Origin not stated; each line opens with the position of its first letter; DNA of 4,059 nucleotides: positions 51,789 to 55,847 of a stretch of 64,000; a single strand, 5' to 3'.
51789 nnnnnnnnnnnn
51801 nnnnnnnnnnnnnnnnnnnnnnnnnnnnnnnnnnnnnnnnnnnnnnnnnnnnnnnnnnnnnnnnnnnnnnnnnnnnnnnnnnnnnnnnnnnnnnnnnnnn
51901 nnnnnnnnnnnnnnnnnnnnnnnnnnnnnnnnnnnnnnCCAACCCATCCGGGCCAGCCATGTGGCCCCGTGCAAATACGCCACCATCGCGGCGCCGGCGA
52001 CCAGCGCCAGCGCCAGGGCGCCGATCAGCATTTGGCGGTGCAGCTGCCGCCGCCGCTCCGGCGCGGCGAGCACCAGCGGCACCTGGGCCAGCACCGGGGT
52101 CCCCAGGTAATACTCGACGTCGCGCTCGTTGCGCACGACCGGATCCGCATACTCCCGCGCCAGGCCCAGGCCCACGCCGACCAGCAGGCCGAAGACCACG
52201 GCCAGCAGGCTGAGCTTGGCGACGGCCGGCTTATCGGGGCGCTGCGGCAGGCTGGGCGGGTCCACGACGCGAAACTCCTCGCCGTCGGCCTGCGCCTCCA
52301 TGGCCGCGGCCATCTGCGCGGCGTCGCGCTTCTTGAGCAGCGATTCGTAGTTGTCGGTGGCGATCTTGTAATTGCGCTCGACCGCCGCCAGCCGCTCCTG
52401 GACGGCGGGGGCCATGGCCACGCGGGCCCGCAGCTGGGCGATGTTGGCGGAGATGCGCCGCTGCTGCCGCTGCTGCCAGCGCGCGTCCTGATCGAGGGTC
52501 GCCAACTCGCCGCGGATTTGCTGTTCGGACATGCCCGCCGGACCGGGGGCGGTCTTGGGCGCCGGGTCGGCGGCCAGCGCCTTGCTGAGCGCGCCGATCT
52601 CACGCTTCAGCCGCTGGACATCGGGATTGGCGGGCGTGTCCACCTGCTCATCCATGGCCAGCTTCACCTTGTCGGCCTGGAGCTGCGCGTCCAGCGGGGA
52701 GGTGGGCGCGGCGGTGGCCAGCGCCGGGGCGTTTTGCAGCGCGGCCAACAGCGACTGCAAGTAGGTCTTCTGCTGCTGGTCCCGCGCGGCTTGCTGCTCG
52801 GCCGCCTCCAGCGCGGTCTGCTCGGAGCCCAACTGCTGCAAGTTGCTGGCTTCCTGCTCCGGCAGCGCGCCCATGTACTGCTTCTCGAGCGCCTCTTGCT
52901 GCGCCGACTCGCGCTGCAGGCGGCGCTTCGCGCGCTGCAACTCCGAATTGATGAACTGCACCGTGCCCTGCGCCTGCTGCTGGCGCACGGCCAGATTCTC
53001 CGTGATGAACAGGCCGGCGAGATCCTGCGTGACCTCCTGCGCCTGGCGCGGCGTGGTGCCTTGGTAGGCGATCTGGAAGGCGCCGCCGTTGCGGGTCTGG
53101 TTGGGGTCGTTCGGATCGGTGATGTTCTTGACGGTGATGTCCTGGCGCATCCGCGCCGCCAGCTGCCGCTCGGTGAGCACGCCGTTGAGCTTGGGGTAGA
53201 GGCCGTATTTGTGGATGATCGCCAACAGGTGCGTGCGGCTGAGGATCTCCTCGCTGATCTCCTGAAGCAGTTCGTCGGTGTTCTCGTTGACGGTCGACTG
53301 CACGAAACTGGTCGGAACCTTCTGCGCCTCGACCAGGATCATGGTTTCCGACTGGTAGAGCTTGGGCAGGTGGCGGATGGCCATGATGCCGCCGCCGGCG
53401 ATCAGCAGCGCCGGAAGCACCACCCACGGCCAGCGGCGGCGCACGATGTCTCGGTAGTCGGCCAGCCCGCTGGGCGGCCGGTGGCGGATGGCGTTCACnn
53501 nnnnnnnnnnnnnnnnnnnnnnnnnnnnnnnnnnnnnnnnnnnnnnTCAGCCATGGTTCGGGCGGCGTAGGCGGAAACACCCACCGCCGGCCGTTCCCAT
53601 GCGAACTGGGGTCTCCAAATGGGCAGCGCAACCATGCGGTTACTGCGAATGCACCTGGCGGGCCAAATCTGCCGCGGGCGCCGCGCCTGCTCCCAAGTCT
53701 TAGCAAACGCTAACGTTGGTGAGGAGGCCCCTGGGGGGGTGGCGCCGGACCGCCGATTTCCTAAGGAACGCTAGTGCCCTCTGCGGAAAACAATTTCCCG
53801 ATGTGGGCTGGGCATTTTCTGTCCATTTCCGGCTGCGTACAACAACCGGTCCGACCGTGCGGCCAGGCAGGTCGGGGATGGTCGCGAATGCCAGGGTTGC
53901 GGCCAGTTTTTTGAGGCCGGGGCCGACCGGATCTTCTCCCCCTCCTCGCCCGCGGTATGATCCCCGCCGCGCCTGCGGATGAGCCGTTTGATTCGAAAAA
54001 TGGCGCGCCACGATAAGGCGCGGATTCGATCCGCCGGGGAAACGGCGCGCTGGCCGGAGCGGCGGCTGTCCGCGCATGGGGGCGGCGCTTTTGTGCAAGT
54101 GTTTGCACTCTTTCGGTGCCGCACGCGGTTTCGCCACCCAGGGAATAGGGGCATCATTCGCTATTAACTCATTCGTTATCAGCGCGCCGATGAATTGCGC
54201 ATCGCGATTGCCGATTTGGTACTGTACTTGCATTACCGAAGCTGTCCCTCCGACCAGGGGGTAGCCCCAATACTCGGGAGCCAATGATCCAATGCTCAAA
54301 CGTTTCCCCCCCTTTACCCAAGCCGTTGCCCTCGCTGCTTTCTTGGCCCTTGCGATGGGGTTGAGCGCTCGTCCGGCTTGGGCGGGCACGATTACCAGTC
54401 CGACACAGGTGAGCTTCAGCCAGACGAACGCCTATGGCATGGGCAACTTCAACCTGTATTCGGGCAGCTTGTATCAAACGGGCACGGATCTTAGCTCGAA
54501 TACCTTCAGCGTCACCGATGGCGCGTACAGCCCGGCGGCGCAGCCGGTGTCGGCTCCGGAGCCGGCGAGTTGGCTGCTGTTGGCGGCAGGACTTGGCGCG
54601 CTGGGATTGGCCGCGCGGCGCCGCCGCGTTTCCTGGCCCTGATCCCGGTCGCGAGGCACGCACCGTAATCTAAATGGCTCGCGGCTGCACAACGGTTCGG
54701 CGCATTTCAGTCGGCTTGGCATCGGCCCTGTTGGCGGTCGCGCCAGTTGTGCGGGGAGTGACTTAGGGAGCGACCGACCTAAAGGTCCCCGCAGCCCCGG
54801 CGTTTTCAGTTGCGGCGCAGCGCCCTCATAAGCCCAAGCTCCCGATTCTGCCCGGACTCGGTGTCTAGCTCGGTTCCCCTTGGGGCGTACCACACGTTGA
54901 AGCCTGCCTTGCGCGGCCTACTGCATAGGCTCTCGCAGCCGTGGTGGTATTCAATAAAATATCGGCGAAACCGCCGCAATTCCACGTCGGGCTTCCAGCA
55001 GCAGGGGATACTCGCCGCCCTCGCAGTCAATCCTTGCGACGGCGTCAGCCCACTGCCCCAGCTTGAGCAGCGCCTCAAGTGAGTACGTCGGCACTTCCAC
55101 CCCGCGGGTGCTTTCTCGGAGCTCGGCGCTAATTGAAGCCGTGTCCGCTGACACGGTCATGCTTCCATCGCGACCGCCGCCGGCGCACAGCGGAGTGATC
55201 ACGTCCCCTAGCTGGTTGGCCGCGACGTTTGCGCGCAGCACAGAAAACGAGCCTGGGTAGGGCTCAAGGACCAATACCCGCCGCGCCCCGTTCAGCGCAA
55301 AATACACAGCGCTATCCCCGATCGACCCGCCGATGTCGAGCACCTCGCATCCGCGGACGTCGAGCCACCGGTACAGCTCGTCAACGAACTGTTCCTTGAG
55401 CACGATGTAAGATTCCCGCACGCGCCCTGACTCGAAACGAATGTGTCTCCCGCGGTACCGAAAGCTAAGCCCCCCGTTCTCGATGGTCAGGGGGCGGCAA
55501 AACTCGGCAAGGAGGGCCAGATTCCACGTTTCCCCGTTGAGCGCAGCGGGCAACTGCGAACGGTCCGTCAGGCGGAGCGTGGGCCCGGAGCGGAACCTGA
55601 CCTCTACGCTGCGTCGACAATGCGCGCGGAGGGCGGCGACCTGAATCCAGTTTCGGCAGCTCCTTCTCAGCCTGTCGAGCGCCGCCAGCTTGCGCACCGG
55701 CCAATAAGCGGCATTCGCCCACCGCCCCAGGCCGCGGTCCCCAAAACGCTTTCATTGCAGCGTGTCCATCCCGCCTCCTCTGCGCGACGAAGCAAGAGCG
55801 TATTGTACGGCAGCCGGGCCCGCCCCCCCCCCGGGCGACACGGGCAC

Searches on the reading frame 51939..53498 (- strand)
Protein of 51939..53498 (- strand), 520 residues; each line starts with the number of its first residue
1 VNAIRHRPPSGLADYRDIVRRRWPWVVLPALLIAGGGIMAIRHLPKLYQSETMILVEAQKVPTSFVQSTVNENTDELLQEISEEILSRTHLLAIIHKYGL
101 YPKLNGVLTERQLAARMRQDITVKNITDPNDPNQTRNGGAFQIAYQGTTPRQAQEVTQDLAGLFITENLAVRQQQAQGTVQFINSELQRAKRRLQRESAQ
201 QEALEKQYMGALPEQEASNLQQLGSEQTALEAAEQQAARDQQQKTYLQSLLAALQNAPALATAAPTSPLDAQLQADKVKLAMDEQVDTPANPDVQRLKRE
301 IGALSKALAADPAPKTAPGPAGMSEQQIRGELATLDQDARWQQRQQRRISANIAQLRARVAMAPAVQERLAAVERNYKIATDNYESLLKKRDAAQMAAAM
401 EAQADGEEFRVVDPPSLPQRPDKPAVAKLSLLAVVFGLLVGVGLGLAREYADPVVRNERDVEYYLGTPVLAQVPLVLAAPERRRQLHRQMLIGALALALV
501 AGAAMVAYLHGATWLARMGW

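Call 11: search_protein_families(library=ncbifam, proteins=[window:51939-53498:-], max_evalue=0.00001)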
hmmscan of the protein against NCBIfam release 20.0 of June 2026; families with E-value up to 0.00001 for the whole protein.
window:51939-53498:- (520 aa): 3 families
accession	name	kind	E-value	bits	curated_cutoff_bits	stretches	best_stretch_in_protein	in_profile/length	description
TIGR03007.1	pepcterm_ChnLen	equivalog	1.3e-70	238.1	278.85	1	16-507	8-494/498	XrtA system polysaccharide chain length determinant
TIGR03017.1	EpsF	equivalog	1.9e-14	53.3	422.75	1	135-473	128-443/444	chain length determinant protein EpsF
TIGR01005.1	eps_transp_fam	subfamily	4e-11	41.8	411.7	1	161-489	177-493/754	exopolysaccharide transport protein family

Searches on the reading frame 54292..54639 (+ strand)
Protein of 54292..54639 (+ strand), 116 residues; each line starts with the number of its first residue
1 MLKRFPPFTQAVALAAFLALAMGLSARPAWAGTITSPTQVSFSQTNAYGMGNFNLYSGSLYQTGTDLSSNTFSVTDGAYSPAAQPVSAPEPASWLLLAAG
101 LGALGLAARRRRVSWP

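Call 29: search_protein_families(library=ncbifam, proteins=[window:54292-54639:+], max_evalue=0.0001)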
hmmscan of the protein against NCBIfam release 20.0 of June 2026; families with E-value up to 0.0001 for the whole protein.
window:54292-54639:+ (116 aa): 7 families
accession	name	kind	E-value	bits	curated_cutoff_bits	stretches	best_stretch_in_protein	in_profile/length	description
NF038129.1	PEP_NF038129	equivalog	4.9e-09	36.3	65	1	52-111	138-194/194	NF038129 family PEP-CTERM protein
NF038126.1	PEP_CTERM_FxDxF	subfamily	1.8e-07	31.5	50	1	33-111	89-165/165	FxDxF family PEP-CTERM protein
NF035944.1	PEPxxWA-CTERM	domain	2.3e-07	30.6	35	1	89-111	2-24/24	PEPxxWA-CTERM sorting domain-containing protein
NF038124.1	PEP_CTERM_TLD_A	exception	5.2e-06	26.2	100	1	39-112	174-235/235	PEP_CTERM-anchored TLD domain-containing protein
NF038119.1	PEP_CTERM_MHFG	equivalog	6e-06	26.8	100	1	68-112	216-260/260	MHFG family PEP-CTERM protein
TIGR03370.1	VPLPA-CTERM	domain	1.4e-05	25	25.35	1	91-112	4-25/25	VPLPA-CTERM sorting domain-containing protein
NF041538.1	PEP_EDSA_1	subfamily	7.6e-05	22.5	100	1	58-111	254-307/307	EDSAP-1 family PEP-CTERM protein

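Call 73: find_homologous_proteins(query=window:54292-54639:+, max_evalue=0.00001)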
Query window:54292-54639:+ (116 aa): 5 proteins with E <= 0.00001 among 628 candidates.
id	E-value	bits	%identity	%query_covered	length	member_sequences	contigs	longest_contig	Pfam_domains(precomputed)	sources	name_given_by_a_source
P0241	1.9e-61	223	95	98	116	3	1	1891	-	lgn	-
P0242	2.6e-57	210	91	98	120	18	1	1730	-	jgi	jgi:hypothetical protein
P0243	1.9e-48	181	79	97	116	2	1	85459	-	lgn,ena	-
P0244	3.4e-31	126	57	81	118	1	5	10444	-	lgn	-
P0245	6.2e-31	125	59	81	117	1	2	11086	-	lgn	-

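Call 74: find_encoding_contigs(protein=P0243, flank=3000, max_places=1)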
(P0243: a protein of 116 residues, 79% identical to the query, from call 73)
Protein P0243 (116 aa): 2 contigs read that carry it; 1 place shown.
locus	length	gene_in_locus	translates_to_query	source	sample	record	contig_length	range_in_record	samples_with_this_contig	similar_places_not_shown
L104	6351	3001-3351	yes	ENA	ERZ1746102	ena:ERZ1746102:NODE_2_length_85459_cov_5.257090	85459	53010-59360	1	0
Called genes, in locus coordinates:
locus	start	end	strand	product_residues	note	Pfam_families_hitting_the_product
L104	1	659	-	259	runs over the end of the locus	PF01656:CbiA, PF06564:CBP_BcsQ, PF13614:AAA_31 (weak)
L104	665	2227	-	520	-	PF02706:Wzz (faint), PF13807:GNVR (weak)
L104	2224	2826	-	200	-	-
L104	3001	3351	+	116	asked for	-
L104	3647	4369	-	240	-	PF05050:Methyltransf_21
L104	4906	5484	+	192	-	PF00072:Response_reg, PF00196:GerE, PF08281:Sigma70_r4_2 (weak)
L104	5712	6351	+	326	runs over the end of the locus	PF00158:Sigma54_activat, PF14532:Sigma54_activ_2, PF07724:AAA_2 (weak), PF07728:AAA_5, PF25601:AAA_lid_14, PF02954:HTH_8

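Call 75: find_encoding_contigs(protein=P0244, flank=3000, max_places=1)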
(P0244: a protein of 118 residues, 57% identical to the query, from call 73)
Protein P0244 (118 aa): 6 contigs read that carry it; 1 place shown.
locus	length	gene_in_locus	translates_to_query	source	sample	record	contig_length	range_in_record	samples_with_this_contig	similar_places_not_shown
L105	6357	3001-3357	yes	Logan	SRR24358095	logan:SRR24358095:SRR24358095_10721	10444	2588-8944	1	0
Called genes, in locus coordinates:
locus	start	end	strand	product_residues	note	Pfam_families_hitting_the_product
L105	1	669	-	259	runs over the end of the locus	PF01656:CbiA (weak), PF06564:CBP_BcsQ (weak), PF13614:AAA_31 (weak)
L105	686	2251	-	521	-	PF13807:GNVR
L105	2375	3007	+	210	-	-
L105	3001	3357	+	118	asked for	-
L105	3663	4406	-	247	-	-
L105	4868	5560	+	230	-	PF12804:NTP_transf_3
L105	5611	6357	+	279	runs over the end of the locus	PF02625:XdhC_CoxI, PF13478:XdhC_C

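Call 76: find_encoding_contigs(protein=P0242, flank=1500, max_places=1)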
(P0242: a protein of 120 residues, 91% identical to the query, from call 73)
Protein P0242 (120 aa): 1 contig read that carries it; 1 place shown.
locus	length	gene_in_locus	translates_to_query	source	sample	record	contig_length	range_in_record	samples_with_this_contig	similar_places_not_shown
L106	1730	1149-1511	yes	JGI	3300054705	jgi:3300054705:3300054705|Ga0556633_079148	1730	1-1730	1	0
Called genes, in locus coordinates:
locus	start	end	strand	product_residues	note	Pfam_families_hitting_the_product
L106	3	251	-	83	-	?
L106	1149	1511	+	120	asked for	-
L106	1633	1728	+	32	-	?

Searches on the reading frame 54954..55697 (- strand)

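Call 29: search_protein_families(library=ncbifam, proteins=[window:54954-55697:-], max_evalue=0.0001)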
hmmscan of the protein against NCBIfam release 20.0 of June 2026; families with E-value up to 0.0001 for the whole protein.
window:54954-55697:- (248 aa): 1 family
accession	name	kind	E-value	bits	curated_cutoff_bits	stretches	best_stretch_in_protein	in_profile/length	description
TIGR01444.1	fkbM_fam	subfamily_domain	1.3e-15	58.1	37.7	1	119-239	2-130/143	FkbM family methyltransferase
